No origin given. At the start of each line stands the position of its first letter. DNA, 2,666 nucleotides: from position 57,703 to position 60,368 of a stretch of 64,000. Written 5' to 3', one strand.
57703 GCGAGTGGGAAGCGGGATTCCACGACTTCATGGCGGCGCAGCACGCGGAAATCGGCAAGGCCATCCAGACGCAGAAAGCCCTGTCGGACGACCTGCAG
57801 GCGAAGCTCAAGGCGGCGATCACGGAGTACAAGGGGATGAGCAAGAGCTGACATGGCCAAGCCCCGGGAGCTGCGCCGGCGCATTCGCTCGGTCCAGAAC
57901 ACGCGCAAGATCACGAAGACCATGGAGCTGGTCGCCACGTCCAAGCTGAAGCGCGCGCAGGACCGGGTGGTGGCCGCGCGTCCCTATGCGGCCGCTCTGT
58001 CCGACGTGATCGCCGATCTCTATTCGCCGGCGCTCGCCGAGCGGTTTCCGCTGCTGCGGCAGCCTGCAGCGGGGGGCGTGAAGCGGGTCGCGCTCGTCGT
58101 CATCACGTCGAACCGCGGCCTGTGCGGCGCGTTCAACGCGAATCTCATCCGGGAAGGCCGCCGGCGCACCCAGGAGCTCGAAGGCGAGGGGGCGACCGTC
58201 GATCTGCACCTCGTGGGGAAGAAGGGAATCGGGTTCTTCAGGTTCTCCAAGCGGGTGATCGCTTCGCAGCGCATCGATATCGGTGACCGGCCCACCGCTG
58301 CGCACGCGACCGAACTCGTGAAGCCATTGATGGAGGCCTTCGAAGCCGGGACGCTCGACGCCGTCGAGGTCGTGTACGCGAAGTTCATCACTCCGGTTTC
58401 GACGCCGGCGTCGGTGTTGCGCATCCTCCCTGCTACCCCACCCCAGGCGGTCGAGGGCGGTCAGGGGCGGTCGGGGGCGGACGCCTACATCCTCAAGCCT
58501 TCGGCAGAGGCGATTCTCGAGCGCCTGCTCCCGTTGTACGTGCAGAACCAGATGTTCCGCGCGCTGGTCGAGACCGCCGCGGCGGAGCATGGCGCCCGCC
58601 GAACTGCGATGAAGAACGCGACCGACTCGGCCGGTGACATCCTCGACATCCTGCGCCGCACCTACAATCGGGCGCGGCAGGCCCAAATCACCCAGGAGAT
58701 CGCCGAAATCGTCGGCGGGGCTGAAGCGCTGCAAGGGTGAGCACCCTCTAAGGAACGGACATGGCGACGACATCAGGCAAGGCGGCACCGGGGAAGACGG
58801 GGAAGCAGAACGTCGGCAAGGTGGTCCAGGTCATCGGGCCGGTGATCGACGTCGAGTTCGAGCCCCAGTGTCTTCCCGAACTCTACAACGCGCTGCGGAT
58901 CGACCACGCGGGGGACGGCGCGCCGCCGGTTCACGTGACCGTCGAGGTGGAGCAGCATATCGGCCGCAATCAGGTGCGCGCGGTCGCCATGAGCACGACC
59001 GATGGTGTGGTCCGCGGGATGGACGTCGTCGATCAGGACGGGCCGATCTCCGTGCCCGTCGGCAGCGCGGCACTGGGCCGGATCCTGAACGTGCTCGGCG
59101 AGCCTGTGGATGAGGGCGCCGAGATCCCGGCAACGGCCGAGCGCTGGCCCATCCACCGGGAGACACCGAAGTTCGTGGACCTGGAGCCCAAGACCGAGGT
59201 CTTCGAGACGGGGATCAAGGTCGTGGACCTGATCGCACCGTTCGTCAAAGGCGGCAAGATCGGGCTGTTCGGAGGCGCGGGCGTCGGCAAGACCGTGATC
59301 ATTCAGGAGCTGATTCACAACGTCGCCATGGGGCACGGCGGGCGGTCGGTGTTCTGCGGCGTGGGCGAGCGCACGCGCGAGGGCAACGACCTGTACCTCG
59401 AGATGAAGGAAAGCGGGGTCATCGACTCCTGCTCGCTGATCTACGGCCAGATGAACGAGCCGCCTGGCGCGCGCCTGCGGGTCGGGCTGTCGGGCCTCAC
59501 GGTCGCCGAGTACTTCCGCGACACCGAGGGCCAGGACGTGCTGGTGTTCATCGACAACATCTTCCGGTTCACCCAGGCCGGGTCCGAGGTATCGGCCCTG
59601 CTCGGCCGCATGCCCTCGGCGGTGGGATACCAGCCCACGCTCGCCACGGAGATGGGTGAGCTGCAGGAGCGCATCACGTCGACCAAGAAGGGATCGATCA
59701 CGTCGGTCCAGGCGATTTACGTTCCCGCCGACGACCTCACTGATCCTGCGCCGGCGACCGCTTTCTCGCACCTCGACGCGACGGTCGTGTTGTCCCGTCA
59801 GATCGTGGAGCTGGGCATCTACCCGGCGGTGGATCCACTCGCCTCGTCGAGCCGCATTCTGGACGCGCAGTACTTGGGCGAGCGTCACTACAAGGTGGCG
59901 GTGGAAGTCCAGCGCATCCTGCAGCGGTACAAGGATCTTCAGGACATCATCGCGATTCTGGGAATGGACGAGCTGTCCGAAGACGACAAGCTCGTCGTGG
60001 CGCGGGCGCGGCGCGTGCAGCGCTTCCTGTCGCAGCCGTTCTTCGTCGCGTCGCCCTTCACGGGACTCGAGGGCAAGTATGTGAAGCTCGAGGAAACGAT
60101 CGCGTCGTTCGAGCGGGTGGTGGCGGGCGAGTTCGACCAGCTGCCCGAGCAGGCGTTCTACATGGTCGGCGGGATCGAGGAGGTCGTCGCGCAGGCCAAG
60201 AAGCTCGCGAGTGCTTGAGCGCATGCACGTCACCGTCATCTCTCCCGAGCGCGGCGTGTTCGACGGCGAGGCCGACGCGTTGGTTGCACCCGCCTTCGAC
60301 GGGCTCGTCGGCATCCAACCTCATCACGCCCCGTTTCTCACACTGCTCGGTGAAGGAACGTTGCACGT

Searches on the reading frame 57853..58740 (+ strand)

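Call 58: search_protein_families(library=pfam, proteins=[window:57853-58740:+], max_evalue=0.00001)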
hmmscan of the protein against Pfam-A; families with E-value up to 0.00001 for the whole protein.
window:57853-58740:+ (295 aa): 1 family
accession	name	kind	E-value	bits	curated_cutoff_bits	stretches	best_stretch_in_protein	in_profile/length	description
PF00231.24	ATP-synt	-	3e-94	316.3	39.9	1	5-293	3-285/285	ATP synthase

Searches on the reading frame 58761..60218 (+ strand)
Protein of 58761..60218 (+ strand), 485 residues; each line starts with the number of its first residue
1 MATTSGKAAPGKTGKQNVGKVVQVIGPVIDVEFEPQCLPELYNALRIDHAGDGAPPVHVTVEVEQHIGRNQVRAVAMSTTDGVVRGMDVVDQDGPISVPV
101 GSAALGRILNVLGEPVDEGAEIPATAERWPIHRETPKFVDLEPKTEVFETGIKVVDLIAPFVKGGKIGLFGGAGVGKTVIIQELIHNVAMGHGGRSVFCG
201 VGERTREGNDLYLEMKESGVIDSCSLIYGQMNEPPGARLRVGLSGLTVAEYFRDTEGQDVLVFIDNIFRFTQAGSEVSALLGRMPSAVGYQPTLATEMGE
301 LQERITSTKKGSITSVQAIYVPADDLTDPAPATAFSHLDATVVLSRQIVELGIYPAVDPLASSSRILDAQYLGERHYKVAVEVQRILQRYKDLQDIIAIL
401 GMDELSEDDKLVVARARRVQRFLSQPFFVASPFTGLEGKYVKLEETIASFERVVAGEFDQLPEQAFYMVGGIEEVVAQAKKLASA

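Call 58: search_protein_families(library=pfam, proteins=[window:58761-60218:+], max_evalue=0.00001)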
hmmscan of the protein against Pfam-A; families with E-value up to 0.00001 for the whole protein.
window:58761-60218:+ (485 aa): 3 families
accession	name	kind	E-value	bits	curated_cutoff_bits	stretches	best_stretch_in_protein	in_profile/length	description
PF00006.31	ATP-synt_ab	-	2.1e-71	240.4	29.5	1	151-364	1-213/213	ATP synthase alpha/beta family, nucleotide-binding domain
PF22919.1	ATP-synt_VA_C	-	1.5e-17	63.9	24.7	1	369-459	5-98/101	C-terminal domain of V and A type ATP synthase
PF02874.29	ATP-synt_ab_N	-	4.8e-16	59.5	20.9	1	21-91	1-67/69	ATP synthase alpha/beta family, beta-barrel domain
